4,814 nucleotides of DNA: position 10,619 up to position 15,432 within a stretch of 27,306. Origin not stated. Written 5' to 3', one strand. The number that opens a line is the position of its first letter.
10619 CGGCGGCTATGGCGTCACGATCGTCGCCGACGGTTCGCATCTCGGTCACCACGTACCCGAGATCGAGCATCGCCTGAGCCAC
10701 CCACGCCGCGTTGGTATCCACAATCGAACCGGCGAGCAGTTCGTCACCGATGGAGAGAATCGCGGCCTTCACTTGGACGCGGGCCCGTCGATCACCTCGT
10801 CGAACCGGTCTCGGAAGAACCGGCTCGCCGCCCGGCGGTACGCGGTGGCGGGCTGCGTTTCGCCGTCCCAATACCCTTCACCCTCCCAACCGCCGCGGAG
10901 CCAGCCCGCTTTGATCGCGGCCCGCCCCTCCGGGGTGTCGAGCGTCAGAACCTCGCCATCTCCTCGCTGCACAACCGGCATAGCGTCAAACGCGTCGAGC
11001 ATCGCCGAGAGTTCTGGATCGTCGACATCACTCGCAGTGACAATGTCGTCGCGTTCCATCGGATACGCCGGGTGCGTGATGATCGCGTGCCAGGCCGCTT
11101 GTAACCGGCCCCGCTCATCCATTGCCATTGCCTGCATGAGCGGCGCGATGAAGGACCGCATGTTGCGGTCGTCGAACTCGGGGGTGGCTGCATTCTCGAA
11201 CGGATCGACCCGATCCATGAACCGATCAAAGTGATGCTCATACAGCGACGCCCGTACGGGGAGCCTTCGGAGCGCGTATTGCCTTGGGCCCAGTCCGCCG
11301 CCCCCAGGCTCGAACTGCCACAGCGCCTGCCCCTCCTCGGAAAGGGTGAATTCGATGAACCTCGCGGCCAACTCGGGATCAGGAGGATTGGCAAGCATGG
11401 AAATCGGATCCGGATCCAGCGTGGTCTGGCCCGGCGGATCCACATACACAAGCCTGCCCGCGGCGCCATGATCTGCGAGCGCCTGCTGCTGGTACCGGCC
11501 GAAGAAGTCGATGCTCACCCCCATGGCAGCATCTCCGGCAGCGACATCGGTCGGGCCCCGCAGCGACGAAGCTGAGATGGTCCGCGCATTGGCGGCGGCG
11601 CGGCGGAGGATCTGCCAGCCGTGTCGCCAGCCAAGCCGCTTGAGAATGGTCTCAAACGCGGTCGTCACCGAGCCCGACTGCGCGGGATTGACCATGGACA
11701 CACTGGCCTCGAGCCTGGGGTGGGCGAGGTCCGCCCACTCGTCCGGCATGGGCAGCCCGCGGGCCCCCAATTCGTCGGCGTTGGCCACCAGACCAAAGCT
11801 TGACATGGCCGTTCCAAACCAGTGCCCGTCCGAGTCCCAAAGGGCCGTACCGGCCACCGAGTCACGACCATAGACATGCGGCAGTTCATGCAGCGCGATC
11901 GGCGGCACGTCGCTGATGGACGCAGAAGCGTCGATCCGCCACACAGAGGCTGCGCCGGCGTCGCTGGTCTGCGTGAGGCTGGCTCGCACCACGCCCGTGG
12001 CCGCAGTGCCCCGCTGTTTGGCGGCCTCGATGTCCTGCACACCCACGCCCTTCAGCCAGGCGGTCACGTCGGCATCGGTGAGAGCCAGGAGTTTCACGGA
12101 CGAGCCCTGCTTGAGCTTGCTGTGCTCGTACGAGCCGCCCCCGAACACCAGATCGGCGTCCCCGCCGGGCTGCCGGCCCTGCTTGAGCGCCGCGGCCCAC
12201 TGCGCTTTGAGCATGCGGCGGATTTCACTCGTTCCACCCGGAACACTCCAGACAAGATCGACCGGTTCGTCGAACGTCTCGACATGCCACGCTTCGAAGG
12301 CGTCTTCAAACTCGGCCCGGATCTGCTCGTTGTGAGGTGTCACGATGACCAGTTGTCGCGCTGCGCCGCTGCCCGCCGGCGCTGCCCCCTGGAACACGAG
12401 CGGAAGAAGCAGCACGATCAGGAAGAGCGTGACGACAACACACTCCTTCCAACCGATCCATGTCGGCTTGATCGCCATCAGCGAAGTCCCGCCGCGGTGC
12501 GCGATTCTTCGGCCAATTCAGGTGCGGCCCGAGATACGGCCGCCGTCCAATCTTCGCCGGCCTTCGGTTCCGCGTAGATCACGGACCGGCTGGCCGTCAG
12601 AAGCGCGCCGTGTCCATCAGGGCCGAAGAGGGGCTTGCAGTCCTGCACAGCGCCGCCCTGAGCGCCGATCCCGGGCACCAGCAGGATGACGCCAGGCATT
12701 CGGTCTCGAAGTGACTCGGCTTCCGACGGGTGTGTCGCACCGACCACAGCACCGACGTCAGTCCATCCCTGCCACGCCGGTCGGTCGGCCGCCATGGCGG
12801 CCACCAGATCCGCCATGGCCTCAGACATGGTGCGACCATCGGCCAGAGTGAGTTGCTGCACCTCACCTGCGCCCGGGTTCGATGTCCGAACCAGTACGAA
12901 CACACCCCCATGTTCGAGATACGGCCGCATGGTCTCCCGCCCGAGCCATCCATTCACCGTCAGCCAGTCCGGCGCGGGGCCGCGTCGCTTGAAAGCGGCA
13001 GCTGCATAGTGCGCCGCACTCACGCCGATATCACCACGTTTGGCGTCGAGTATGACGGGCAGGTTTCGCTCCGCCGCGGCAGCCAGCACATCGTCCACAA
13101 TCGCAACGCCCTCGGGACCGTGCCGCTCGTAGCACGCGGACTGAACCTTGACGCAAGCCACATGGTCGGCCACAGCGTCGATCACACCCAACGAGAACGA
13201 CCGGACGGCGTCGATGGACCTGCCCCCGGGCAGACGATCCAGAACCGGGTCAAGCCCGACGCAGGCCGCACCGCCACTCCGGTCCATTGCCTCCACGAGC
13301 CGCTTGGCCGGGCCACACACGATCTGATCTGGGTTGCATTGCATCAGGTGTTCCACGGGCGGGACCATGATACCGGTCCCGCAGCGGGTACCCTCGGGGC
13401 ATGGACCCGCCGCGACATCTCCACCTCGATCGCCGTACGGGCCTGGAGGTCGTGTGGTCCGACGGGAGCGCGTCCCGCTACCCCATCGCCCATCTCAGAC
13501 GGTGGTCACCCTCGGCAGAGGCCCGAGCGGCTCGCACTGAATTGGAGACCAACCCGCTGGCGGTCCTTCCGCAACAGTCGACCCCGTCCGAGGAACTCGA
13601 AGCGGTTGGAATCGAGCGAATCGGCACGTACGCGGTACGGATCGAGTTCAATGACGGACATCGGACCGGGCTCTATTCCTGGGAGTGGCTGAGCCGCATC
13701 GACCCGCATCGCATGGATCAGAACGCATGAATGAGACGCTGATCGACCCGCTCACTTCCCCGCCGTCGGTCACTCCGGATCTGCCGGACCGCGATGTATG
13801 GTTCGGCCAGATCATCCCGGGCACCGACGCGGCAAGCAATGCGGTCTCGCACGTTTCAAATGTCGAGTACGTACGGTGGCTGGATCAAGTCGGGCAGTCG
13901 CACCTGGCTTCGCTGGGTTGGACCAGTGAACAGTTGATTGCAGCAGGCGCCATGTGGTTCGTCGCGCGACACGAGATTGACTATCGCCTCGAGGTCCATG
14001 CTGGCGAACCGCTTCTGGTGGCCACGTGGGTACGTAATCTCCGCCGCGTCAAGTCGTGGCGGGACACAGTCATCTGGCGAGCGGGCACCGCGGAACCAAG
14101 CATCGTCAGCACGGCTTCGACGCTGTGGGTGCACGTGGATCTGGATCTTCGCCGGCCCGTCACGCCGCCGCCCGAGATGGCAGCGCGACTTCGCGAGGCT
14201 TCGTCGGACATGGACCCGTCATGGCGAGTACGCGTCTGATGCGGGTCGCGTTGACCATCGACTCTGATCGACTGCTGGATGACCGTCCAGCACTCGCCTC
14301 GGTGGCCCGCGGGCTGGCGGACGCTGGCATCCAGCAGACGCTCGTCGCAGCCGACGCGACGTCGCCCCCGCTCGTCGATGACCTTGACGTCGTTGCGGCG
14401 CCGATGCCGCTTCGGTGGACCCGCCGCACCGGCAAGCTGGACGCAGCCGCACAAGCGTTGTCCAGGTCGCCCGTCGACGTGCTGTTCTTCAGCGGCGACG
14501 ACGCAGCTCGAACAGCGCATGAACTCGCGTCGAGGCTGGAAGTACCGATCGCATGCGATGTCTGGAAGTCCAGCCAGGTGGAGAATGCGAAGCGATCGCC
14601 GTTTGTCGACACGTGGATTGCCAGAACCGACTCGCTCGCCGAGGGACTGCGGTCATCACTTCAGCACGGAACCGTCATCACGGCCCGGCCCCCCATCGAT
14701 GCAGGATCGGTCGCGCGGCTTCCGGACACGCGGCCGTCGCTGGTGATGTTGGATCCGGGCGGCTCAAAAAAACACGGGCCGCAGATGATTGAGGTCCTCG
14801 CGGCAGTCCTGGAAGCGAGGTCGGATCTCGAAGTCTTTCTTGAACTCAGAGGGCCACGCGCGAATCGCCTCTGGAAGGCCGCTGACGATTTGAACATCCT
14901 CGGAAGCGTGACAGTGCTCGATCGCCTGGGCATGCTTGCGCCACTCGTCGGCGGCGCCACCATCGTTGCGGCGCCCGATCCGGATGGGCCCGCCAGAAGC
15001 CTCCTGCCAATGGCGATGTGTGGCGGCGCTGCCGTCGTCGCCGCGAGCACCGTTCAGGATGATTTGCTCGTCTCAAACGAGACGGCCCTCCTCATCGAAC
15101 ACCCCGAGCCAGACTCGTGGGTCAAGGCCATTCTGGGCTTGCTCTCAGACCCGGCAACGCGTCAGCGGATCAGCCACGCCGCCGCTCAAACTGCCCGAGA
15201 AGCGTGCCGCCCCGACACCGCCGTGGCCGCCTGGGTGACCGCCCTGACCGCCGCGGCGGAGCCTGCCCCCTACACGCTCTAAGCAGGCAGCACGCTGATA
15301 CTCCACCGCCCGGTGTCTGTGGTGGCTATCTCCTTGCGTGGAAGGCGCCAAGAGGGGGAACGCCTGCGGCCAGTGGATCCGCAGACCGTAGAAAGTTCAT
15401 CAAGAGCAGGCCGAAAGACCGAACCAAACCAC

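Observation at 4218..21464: Pervasive leaderless gene architecture (TAnnnT-N6/7-ATG)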

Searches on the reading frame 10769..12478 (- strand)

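Call 6: search_protein_families(library=pfam, proteins=[window:10769-12478:-])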
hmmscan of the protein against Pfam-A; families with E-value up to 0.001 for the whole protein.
window:10769-12478:- (569 aa): 4 families
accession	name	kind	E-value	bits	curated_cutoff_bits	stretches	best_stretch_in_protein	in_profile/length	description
PF13343.11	SBP_bac_6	-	2.2e-20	73.6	24.6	1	212-387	49-211/245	Bacterial extracellular solute-binding protein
PF13531.11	SBP_bac_11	-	5.1e-13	49.7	25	1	245-388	93-222/227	Bacterial extracellular solute-binding protein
PF13416.11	SBP_bac_8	-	1.9e-10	41.5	27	1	176-387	47-252/279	Bacterial extracellular solute-binding protein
PF01547.30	SBP_bac_1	-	0.00069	20.1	26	0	219-385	99-307/307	Bacterial extracellular solute-binding protein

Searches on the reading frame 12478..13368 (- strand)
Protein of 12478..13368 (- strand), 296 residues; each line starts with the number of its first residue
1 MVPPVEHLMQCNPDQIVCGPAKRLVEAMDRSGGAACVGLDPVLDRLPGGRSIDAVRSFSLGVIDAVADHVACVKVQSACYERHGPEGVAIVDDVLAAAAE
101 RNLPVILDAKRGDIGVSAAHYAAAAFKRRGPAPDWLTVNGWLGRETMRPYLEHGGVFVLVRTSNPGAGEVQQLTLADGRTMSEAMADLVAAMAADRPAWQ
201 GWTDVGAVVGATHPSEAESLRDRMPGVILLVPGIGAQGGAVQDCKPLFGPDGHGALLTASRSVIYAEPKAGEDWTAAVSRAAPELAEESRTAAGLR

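Call 6: search_protein_families(library=pfam, proteins=[window:12478-13368:-])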
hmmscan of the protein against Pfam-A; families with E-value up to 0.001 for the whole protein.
window:12478-13368:- (296 aa): 1 family
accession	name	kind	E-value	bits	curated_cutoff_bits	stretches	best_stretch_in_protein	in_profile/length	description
PF00215.30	OMPdecase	-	1.2e-24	87.9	27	1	60-269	16-214/221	Orotidine 5'-phosphate decarboxylase / HUMPS family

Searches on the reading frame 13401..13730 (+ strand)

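Call 6: search_protein_families(library=pfam, proteins=[window:13401-13730:+])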
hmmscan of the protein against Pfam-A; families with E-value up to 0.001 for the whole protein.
window:13401-13730:+ (109 aa): 1 family
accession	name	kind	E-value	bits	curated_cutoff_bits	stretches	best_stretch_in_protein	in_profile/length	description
PF06155.17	GBBH-like_N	-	1.6e-21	77.2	22.8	1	12-97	7-84/85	Gamma-butyrobetaine hydroxylase-like, N-terminal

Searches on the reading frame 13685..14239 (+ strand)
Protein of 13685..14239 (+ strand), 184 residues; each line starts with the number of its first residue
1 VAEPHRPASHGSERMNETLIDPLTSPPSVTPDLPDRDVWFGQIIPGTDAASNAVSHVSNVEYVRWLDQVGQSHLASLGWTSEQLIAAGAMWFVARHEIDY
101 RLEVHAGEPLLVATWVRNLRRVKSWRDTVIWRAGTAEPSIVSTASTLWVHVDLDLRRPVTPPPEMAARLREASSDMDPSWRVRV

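Call 6: search_protein_families(library=pfam, proteins=[window:13685-14239:+])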
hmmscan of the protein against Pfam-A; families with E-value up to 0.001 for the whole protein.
window:13685-14239:+ (184 aa): 3 families
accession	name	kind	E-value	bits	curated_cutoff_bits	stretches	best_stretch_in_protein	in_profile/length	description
PF13279.12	4HBT_2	-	1.3e-12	48.6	25.5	1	53-169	8-122/122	Thioesterase-like superfamily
PF01643.23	Acyl-ACP_TE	-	4.5e-09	36.6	23.7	1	61-167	25-129/131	Acyl-ACP thioesterase N-terminal domain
PF03061.28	4HBT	-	0.00013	22.6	20.6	1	56-121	3-61/79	Thioesterase superfamily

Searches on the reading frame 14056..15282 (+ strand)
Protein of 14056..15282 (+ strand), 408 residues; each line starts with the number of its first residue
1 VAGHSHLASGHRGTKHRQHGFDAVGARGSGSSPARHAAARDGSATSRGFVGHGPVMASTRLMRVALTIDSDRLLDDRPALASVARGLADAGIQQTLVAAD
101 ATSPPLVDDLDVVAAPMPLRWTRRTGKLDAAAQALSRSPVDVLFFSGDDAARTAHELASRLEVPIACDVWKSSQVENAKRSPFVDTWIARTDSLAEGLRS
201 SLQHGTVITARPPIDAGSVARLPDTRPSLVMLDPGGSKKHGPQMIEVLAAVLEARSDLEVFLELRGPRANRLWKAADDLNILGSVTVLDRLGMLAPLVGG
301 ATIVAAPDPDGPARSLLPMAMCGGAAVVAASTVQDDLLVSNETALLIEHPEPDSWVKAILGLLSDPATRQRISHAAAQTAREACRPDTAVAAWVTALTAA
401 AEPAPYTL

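Call 6: search_protein_families(library=pfam, proteins=[window:14056-15282:+])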
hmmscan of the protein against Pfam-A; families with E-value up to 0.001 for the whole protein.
window:14056-15282:+ (408 aa): 3 families
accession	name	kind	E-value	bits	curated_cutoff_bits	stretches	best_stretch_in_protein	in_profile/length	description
PF00534.26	Glycos_transf_1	-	1.2e-07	31.9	26.4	1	223-378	12-171/172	Glycosyl transferases group 1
PF13692.12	Glyco_trans_1_4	-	2.9e-05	24.8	27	1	245-365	21-142/142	Glycosyl transferases group 1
PF13524.12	Glyco_trans_1_2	-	0.00072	20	25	0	308-384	59-133/144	Glycosyl transferase-like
